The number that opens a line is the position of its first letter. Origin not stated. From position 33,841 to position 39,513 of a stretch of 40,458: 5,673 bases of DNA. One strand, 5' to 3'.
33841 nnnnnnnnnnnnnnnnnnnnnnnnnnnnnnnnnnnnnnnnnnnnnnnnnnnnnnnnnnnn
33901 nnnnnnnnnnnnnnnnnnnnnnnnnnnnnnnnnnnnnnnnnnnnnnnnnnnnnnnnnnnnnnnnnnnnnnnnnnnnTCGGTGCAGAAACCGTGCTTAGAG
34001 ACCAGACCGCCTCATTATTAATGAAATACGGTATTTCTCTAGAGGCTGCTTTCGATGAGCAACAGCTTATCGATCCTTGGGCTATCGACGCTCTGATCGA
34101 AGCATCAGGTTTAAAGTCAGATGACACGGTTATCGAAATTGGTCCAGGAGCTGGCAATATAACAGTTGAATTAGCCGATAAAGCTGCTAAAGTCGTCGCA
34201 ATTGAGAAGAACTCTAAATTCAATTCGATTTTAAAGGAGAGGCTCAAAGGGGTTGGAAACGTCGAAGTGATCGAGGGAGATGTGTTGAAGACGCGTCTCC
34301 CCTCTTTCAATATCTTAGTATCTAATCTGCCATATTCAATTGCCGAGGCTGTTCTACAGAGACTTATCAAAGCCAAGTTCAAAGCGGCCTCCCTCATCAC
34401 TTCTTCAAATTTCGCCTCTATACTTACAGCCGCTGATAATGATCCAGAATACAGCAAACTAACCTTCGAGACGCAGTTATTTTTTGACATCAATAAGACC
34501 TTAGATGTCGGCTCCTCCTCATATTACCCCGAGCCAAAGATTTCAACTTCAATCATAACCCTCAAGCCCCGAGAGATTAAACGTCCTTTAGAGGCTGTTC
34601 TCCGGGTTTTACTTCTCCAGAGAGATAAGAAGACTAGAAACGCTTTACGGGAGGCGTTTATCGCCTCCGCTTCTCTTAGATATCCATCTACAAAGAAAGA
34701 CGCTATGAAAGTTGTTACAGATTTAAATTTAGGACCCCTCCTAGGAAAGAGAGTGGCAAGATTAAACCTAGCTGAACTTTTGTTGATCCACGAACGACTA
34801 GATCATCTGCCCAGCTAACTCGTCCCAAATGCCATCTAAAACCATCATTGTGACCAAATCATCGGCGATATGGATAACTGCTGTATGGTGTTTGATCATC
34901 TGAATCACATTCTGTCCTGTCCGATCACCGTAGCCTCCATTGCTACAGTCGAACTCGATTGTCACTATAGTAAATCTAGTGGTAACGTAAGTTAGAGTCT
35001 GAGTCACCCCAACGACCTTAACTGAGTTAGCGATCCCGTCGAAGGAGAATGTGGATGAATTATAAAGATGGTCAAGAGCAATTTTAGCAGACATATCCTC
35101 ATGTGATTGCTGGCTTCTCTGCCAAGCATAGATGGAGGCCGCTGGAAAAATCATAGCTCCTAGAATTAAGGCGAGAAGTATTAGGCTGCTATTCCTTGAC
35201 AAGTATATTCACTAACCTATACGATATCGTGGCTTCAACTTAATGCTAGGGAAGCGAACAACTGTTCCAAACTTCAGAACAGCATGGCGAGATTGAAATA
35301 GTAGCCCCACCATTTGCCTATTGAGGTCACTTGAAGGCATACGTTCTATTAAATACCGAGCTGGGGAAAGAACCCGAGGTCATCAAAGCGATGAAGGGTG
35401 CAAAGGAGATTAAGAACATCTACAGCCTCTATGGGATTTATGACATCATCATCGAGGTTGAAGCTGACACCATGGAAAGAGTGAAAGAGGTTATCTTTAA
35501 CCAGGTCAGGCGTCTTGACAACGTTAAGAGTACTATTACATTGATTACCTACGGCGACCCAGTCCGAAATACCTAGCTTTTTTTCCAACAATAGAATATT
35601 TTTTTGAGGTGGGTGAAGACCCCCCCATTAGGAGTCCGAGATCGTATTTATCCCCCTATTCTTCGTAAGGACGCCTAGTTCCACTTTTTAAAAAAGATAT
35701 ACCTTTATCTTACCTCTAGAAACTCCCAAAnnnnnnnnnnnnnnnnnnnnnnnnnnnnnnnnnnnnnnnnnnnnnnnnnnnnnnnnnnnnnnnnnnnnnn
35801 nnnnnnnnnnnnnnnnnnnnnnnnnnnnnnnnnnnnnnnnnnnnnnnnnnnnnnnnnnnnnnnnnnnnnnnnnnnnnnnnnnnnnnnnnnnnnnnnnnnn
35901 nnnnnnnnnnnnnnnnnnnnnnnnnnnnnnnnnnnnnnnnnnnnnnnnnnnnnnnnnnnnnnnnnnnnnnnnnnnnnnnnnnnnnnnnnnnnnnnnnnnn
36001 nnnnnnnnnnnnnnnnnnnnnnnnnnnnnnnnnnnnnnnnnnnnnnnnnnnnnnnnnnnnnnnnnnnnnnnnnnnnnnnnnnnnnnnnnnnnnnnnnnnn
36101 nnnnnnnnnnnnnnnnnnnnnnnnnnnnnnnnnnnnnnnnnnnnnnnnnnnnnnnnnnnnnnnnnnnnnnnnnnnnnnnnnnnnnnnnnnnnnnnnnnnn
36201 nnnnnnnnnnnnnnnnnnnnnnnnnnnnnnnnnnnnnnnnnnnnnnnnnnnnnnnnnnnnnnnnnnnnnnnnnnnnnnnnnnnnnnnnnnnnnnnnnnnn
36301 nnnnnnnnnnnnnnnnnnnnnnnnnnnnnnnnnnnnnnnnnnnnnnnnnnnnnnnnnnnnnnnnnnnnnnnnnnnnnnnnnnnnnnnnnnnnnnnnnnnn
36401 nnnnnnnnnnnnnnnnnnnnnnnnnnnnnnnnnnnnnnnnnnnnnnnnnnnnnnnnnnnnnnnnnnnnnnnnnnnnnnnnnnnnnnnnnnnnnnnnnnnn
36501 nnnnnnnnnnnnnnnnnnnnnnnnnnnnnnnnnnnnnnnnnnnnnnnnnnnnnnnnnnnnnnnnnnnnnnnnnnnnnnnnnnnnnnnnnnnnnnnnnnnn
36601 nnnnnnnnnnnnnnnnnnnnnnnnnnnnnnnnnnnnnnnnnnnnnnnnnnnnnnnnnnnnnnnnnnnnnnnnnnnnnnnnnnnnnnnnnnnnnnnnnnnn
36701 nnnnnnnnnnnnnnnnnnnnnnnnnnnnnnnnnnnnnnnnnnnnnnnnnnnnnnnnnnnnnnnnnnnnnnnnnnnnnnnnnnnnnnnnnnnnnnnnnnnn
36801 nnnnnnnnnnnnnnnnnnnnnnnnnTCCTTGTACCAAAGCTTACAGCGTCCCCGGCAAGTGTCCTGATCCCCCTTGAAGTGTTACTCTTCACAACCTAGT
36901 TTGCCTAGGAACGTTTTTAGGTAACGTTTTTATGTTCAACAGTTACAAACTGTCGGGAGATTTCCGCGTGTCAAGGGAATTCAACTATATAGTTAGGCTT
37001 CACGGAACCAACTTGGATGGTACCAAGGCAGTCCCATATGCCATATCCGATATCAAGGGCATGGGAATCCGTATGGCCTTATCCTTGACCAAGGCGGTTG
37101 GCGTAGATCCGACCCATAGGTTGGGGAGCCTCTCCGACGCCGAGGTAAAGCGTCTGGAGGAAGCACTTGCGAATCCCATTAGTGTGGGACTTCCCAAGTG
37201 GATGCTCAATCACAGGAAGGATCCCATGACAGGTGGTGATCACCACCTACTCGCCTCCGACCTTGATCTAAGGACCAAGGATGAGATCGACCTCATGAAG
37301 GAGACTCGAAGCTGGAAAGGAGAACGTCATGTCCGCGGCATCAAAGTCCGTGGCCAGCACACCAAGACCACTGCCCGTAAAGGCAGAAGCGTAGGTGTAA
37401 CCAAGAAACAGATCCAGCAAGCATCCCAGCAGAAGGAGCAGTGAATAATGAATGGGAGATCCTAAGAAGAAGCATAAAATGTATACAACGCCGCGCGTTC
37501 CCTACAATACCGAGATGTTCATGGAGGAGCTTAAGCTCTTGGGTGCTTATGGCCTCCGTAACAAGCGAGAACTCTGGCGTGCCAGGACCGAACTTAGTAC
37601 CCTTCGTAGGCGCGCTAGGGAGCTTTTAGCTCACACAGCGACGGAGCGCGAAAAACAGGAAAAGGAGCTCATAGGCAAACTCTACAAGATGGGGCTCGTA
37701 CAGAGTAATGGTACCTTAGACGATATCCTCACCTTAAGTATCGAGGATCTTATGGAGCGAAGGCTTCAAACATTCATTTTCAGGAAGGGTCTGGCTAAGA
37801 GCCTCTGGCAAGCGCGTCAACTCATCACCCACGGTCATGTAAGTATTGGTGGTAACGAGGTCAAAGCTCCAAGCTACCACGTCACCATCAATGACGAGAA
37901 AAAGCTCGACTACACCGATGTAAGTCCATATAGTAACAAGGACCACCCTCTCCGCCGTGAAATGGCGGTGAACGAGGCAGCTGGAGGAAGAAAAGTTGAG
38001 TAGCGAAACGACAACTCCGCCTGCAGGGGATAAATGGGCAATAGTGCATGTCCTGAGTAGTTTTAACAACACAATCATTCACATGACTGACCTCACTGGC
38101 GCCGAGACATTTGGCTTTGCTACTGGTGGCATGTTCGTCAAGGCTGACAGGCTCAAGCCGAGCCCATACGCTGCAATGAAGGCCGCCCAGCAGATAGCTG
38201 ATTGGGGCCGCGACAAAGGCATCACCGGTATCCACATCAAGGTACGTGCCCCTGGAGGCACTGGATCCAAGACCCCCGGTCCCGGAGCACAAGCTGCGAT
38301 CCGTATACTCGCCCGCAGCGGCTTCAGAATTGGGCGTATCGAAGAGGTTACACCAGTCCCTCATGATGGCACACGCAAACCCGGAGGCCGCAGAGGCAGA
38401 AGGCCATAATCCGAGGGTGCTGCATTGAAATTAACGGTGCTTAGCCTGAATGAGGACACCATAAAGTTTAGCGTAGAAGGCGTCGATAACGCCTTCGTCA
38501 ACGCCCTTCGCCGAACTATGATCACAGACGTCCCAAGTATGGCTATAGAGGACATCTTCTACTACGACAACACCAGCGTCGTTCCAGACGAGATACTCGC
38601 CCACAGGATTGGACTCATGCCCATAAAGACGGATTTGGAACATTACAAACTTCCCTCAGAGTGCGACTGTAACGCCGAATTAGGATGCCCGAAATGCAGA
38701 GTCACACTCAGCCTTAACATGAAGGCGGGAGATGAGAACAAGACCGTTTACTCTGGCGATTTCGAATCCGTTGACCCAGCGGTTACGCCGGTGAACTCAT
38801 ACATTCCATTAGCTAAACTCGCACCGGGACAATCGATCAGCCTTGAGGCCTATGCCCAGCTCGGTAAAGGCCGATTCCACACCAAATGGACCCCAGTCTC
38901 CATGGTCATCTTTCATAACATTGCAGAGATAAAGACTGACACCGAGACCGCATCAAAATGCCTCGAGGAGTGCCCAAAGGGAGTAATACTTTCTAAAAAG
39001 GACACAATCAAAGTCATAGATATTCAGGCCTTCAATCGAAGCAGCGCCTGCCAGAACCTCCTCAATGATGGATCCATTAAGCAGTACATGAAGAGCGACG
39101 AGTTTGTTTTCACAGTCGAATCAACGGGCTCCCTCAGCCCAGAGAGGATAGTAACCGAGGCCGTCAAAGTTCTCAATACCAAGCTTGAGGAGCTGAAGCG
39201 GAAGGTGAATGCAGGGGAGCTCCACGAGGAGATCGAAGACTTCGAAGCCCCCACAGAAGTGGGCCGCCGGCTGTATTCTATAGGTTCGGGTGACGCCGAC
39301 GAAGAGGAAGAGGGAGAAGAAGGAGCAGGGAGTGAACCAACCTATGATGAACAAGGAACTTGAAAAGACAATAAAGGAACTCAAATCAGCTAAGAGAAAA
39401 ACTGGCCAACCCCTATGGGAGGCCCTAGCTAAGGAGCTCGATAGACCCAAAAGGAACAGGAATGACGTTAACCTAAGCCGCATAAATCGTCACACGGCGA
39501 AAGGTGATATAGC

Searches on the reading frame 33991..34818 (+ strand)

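Call 56: search_protein_families(library=pfam, proteins=[window:33991-34818:+], max_evalue=0.000001)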
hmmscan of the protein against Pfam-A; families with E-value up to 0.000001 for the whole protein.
window:33991-34818:+ (275 aa): 2 families
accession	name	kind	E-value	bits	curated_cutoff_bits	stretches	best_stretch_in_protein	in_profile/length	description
PF00398.26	RrnaAD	-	4.1e-36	124.9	24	1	23-225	10-229/263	Ribosomal RNA adenine dimethylase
PF13649.12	Methyltransf_25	-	6e-07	30.5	27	0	47-126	1-86/97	Methyltransferase domain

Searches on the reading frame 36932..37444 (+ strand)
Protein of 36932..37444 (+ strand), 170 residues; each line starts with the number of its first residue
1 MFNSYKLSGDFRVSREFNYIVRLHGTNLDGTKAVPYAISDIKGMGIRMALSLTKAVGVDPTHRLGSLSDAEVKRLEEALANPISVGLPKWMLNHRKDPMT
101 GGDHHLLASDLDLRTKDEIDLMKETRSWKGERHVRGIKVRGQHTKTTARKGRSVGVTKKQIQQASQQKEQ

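Call 56: search_protein_families(library=pfam, proteins=[window:36932-37444:+], max_evalue=0.000001)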
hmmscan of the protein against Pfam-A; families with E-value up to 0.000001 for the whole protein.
window:36932-37444:+ (170 aa): 1 family
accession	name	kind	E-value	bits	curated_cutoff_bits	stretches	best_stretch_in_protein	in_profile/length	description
PF00416.27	Ribosomal_S13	-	1.6e-35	122.8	31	1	22-150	1-128/128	Ribosomal protein S13/S18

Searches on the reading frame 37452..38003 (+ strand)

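Call 56: search_protein_families(library=pfam, proteins=[window:37452-38003:+], max_evalue=0.000001)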
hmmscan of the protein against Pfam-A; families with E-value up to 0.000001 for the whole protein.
window:37452-38003:+ (183 aa): 1 family
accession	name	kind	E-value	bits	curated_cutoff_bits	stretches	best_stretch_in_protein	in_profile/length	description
PF01479.30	S4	-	2.1e-15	56.6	22.8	1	103-149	1-47/48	S4 domain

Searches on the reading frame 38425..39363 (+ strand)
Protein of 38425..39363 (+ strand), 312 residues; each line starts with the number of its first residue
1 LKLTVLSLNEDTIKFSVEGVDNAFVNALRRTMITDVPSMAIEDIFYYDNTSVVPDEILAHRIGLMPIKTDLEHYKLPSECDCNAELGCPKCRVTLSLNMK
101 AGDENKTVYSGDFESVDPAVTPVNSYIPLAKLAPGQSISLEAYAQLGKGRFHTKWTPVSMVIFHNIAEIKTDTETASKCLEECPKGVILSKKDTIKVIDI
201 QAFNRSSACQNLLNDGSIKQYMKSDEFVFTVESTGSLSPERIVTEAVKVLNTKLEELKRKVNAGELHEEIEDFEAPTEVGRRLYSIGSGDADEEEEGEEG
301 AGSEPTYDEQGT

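Call 56: search_protein_families(library=pfam, proteins=[window:38425-39363:+], max_evalue=0.000001)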
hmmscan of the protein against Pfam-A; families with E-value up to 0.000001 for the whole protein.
window:38425-39363:+ (312 aa): 2 families
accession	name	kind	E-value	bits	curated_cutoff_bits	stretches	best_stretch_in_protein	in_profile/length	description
PF01193.29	RNA_pol_L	-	7.9e-19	67.6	24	1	14-254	1-74/74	RNA polymerase Rpb3/Rpb11 dimerisation domain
PF01000.31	RNA_pol_A_bac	-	4.1e-16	59.7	33.9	1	58-154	6-101/119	RNA polymerase Rpb3/RpoA insert domain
